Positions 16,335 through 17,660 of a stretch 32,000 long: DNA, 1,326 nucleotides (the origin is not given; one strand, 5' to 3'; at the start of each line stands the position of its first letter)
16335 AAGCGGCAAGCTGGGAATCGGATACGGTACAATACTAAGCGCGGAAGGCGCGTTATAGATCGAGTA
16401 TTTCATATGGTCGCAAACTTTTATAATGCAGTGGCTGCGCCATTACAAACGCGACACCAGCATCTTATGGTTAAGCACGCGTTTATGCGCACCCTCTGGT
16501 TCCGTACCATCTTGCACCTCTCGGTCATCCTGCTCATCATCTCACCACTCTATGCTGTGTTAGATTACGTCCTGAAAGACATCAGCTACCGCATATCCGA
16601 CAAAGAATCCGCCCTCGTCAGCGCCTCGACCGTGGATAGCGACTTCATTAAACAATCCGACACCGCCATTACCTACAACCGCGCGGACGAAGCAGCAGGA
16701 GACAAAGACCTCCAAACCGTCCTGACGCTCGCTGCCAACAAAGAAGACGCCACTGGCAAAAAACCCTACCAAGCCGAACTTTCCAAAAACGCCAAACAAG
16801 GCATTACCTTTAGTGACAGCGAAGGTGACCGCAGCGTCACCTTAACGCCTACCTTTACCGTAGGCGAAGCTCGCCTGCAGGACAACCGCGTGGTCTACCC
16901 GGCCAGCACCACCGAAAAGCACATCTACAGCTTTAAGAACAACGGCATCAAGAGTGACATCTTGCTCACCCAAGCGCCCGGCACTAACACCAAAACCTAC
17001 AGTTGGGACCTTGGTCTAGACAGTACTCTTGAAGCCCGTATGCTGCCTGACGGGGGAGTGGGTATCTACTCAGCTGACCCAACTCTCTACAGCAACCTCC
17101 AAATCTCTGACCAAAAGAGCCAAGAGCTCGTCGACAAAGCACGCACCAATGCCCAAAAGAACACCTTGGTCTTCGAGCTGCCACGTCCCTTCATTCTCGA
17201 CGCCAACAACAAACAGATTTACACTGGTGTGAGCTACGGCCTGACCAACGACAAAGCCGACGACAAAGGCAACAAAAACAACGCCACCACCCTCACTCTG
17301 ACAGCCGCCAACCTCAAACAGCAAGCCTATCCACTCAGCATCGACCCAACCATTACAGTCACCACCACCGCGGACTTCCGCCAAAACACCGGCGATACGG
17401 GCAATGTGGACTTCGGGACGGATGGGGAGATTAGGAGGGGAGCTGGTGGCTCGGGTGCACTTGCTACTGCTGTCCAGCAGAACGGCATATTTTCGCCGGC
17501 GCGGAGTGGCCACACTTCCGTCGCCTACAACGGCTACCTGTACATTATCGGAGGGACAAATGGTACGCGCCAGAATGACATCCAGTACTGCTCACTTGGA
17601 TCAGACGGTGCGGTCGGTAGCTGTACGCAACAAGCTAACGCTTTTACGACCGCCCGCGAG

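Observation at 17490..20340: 18 Kelch-type blades with a period-of-six signature (three six-bladed propellers) and a conserved C-x10-C pair per blade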

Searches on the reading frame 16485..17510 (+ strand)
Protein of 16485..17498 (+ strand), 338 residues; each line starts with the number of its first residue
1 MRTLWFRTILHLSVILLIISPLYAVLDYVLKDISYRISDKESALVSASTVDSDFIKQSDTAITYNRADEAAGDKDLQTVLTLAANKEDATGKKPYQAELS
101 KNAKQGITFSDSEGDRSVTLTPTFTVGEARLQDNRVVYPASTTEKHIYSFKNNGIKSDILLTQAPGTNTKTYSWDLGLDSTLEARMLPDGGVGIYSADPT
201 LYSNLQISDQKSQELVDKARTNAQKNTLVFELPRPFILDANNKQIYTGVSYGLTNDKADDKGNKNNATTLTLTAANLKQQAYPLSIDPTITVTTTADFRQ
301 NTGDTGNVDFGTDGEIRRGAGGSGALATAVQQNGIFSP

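Call 44: search_protein_families(library=pfam, proteins=[window:16485-17498:+], max_evalue=10)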
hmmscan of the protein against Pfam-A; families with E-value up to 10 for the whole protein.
window:16485-17498:+ (338 aa): 0 families

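Call 49: predict_structure(alignment_id=A2)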
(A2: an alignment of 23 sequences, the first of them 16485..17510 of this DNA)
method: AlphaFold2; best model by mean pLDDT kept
length: 342 residues; sequences in the alignment: 23
mean_pLDDT: 74.2   pTM: 0.72
mean pLDDT of the five models: 74.2, 71.7, 70.4, 68.2, 67.6
residues with pLDDT >= 90: 98; 70-90: 134; 50-70: 62; < 50: 48
segments of 3 or more residues with pLDDT < 50: 295-342
pLDDT, mean of each block of 10 residues (from residue 1): 74 80 82 89 84 91 86 65 56 82 93 83 94 93 93 86 94 89 75 69 65 72 64 85 88 73 68 94 88 51 34 39 24 27 29
secondary structure, 60 per line:
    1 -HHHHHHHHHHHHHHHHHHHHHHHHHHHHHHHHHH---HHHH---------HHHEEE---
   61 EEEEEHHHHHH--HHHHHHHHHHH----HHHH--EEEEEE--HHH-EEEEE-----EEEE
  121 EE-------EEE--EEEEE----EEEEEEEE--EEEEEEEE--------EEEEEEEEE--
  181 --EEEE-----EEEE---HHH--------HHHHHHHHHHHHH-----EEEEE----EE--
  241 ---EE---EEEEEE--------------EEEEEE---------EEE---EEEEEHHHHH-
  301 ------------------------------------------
elements in order: H2-35 H39-42 E55-57 E61-65 H66-71 H74-84 H89-92 E95-100 E107-111 E117-122 E130-132 E135-139 E144-151 E154-161 E170-178 E183-186 E192-195 H210-222 E228-232 E249-254 E269-274 E284-286 E290-294 H295-299

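Call 51: fold_search(model_id=the predicted structure, library=pdb)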
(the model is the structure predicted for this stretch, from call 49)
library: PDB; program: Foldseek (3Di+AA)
matches with E <= 10: 357; with E <= 0.001: 0
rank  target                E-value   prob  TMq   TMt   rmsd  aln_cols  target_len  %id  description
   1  6f8z_C                1.5e-03  0.98  0.27  0.15   9.7       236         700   10  Structure of the family GH92 alpha-mannosidase BT3130 from Bacteroides thetaiotaomicron (released 2018-05-02)
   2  7fe1_A                4.1e-03  0.99  0.27  0.14   9.2       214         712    9  Crystal structure of GH92 alpha-1,2-mannosidase from Enterococcus faecalis ATCC 10100 in complex with methyl alpha-1,2 (released 2022-02-02)
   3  5swi_B                4.6e-03  0.99  0.26  0.14   9.6       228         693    9  Crystal structure of SpGH92 in complex with mannose (released 2016-12-14)
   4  5swi_D                5.4e-03  0.98  0.25  0.14   9.6       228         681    9  Crystal structure of SpGH92 in complex with mannose (released 2016-12-14)
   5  5swi_C                5.7e-03  0.98  0.26  0.14   9.6       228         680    9  Crystal structure of SpGH92 in complex with mannose (released 2016-12-14)
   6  6f8z_B                6.6e-03  0.94  0.26  0.14   9.9       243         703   11  Structure of the family GH92 alpha-mannosidase BT3130 from Bacteroides thetaiotaomicron (released 2018-05-02)
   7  5swi_A                9.7e-03  0.97  0.26  0.14   9.7       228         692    9  Crystal structure of SpGH92 in complex with mannose (released 2016-12-14)
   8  7nsn_A                1.6e-02  0.96  0.27  0.08   8.5       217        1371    9  Multi-domain GH92 alpha-1,2-mannosidase from Neobacillus novalis: mannoimidazole complex (released 2022-09-21)
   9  7nsn_B                1.8e-02  0.95  0.27  0.09   8.6       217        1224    9  Multi-domain GH92 alpha-1,2-mannosidase from Neobacillus novalis: mannoimidazole complex (released 2022-09-21)
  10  8r71_B                1.8e-02  0.85  0.29  0.18   7.1       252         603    7  Polysaccharide lyase BtPL33HA (BT4410) Y291A with HAdp4 collected at 1.22 A (released 2024-12-04)
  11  8r6z_B                2.6e-02  0.77  0.27  0.17   8.0       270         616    7  Polysaccharide lyase BtPL33HA (BT4410) Apo form 2 (released 2024-12-04)
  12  8r70_B                3.4e-02  0.85  0.30  0.19   7.3       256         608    8  Polysaccharide lyase BtPL33HA (BT4410) Y291A with HA dp4 (released 2024-12-04)
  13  8r71_A                3.6e-02  0.75  0.29  0.18   7.5       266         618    8  Polysaccharide lyase BtPL33HA (BT4410) Y291A with HAdp4 collected at 1.22 A (released 2024-12-04)
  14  8r75_B                3.8e-02  0.69  0.28  0.18   7.4       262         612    5  Polysaccharide lyase BtPL33HA (BT4410) Apo form 1 (released 2024-12-04)
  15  4jo5                  3.8e-02  0.14  0.12  0.20  18.4       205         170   11  CBM3a-L domain with flanking linkers from scaffoldin cipA of cellulosome of Clostridium thermocellum (released 2013-07-17)
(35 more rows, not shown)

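Call 52: find_related_loci(query=A2, collection=genome_contigs, flank=9000)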
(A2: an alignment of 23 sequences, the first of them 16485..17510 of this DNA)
Query A2 (342 aa) in genome_contigs; peptide patterns used: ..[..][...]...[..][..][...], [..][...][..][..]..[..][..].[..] (x = any residue, [..] = any of these).
351 stretches matched a pattern; 123 encode a relative of the query (tblastn E <= 1e-3); the best 80 are kept; 78 distinct loci.
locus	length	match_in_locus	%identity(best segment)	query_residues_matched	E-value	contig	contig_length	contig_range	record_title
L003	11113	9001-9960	52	6-327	1e-98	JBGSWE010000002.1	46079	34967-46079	MAG: Candidatus Saccharimonadales bacterium isolate JTS-AC474 k141_4253404, whole genome shotgun sequence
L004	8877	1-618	59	101-318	8e-79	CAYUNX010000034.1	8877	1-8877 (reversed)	MAG TPA_asm: uncultured Candidatus Saccharibacteria bacterium isolate SRP342105_co1_281 genome assembly, contig: NODE_10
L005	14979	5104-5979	44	35-342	5e-78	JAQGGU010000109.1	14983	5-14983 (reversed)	MAG: Candidatus Saccharibacteria bacterium isolate RYN_415 scaffold_2200138, whole genome shotgun sequence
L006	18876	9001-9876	44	5-316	4e-77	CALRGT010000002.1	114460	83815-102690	MAG: uncultured Candidatus Saccharimonas sp. isolate MsH-01oct19-19 genome assembly, contig: MsH-01oct19-C218, whole gen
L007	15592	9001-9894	44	1-318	2e-76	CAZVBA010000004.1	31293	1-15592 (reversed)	MAG TPA_asm: uncultured Candidatus Saccharibacteria bacterium isolate SRP200132_co1_559 genome assembly, contig: NODE_24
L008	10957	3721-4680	40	4-342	1e-75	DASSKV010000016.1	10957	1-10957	MAG TPA_asm: Candidatus Saccharimonadales bacterium isolate SMAG_U1152 k141_1356139, whole genome shotgun sequence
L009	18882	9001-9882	44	31-326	6e-74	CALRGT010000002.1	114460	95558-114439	MAG: uncultured Candidatus Saccharimonas sp. isolate MsH-01oct19-19 genome assembly, contig: MsH-01oct19-C218, whole gen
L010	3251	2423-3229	44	35-320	2e-74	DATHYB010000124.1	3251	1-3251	MAG TPA_asm: Candidatus Limnocylindrales bacterium isolate SMAG_U16200 k141_109663, whole genome shotgun sequence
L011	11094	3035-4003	42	1-342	7e-75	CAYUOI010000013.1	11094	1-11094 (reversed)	MAG TPA_asm: uncultured Candidatus Saccharibacteria bacterium isolate SRP200132_co1_569 genome assembly, contig: NODE_10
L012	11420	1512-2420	43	1-327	1e-72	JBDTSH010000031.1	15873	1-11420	MAG: Candidatus Saccharibacteria bacterium isolate cluster3_bin.266 NODE_14240_length_15873_cov_9.032052, whole genome s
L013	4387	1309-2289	41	5-340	1e-71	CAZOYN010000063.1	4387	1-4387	MAG TPA_asm: uncultured Candidatus Saccharibacteria bacterium isolate SRP200132_co1_537 genome assembly, contig: NODE_40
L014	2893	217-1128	43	5-318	9e-72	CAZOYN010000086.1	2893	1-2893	MAG TPA_asm: uncultured Candidatus Saccharibacteria bacterium isolate SRP200132_co1_537 genome assembly, contig: NODE_76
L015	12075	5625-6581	39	1-341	4e-69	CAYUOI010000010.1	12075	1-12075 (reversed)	MAG TPA_asm: uncultured Candidatus Saccharibacteria bacterium isolate SRP200132_co1_569 genome assembly, contig: NODE_93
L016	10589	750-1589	45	35-328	4e-66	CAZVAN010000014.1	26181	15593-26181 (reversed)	MAG TPA_asm: uncultured Candidatus Saccharibacteria bacterium isolate binchicken_co54_401 genome assembly, contig: NODE_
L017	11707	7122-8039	38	1-325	1e-65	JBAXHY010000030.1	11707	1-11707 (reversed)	MAG: bacterium isolate ELA335 MAG335_30, whole genome shotgun sequence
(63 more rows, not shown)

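Call 62: fold_search(model_id=the predicted structure, library=viral)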
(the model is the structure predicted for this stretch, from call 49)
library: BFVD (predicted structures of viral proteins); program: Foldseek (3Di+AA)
matches with E <= 10: 494; with E <= 0.001: 1
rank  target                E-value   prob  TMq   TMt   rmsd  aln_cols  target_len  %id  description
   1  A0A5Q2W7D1            1.2e-07  1.00  0.42  0.22   6.7       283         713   13  (no name in the UniProt tables at hand)
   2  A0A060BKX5            1.2e-02  0.14  0.11  0.07  17.6       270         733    9  Phage tail protein [Podophage Lau218]
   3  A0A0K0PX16            4.1e-02  0.18  0.15  0.16  16.5       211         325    7  Fiber protein (Fragment) [Human mastadenovirus B]
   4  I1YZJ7                6.7e-02  0.08  0.13  0.12  19.6       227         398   10  VP6 [Rotavirus D chicken-wt/GBR/06V0274/2006]
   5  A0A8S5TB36            7.9e-02  0.06  0.09  0.08  23.8       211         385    7  Receptor Binding Protein sandwich domain, phage receptor [Siphoviridae sp. ctwuP1]
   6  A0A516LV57            8.3e-02  0.07  0.11  0.04  27.9       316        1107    8  (no name in the UniProt tables at hand)
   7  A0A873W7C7            8.3e-02  0.04  0.09  0.05  19.7       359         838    9  Tail tubular protein B [Pseudomonas phage BUCT553]
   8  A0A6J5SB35            8.8e-02  0.08  0.12  0.08  25.3       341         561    9  Bacteriophage P22, Gp10, DNA-stabilising [uncultured Caudovirales phage]
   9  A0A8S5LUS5            9.8e-02  0.08  0.08  0.17  22.7       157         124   10  Minor tail protein [Myoviridae sp. ctwmI4]
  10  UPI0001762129         1.1e-01  0.14  0.16  0.21  16.4       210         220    8  (no name look-up for this kind of identifier)
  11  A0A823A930            1.4e-01  0.08  0.12  0.11  21.9       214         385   11  (no name in the UniProt tables at hand)
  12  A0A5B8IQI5            1.4e-01  0.06  0.13  0.12  22.2       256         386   11  Uncharacterized protein [Mimiviridae sp. ChoanoV1]
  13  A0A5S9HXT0            2.0e-01  0.07  0.13  0.13  26.5       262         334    9  Uncharacterized protein [Tenacibaculum phage PTm5]
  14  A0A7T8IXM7            2.3e-01  0.03  0.09  0.04  23.3       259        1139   12  (no name in the UniProt tables at hand)
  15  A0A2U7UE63            2.6e-01  0.04  0.11  0.06  20.9       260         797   10  Morn repeat domain containing protein [Pandoravirus macleodensis]
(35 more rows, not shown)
